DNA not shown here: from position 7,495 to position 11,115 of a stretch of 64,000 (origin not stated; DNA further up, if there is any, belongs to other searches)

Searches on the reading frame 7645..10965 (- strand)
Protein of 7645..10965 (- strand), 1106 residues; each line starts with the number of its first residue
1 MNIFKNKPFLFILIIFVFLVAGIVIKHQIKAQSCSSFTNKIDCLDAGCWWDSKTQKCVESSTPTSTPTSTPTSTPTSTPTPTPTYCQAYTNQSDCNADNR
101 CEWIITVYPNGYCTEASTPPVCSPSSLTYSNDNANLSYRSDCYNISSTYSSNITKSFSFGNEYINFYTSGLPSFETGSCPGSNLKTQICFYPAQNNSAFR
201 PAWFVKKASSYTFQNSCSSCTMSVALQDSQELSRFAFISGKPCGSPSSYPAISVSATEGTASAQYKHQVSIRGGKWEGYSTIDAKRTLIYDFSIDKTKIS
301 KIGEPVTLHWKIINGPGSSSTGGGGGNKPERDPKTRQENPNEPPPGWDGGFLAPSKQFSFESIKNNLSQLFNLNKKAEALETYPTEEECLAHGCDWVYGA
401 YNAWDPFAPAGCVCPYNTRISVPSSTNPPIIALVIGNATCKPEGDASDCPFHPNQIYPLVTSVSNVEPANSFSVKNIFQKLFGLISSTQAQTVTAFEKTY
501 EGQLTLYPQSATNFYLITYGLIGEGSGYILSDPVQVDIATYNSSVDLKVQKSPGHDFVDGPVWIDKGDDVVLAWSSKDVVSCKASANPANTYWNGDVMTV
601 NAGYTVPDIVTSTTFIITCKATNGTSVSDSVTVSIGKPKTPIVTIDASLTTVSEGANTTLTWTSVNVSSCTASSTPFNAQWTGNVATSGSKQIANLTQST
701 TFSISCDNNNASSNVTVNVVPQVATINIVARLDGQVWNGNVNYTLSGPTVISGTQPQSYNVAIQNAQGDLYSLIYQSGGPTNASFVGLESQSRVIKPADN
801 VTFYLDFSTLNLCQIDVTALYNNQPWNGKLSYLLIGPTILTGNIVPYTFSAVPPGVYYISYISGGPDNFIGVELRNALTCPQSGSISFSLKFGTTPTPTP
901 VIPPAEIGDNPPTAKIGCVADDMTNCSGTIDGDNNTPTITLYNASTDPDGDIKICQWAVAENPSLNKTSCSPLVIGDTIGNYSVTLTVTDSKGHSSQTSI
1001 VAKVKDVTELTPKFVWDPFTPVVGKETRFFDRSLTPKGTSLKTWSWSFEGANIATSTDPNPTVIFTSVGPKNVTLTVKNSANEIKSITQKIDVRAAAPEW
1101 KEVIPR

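Call 42: search_protein_families(library=pfam, proteins=[window:7645-10965:-], max_evalue=0.0001)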
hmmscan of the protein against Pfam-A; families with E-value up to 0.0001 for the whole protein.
window:7645-10965:- (1106 aa): 2 families
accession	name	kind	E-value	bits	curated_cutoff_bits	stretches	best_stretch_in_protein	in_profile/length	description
PF18911.6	PKD_4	-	2.6e-11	43.9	27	0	1026-1093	18-83/85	PKD domain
PF00801.26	PKD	-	2.6e-06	27.8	23.5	0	1039-1085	27-73/80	PKD domain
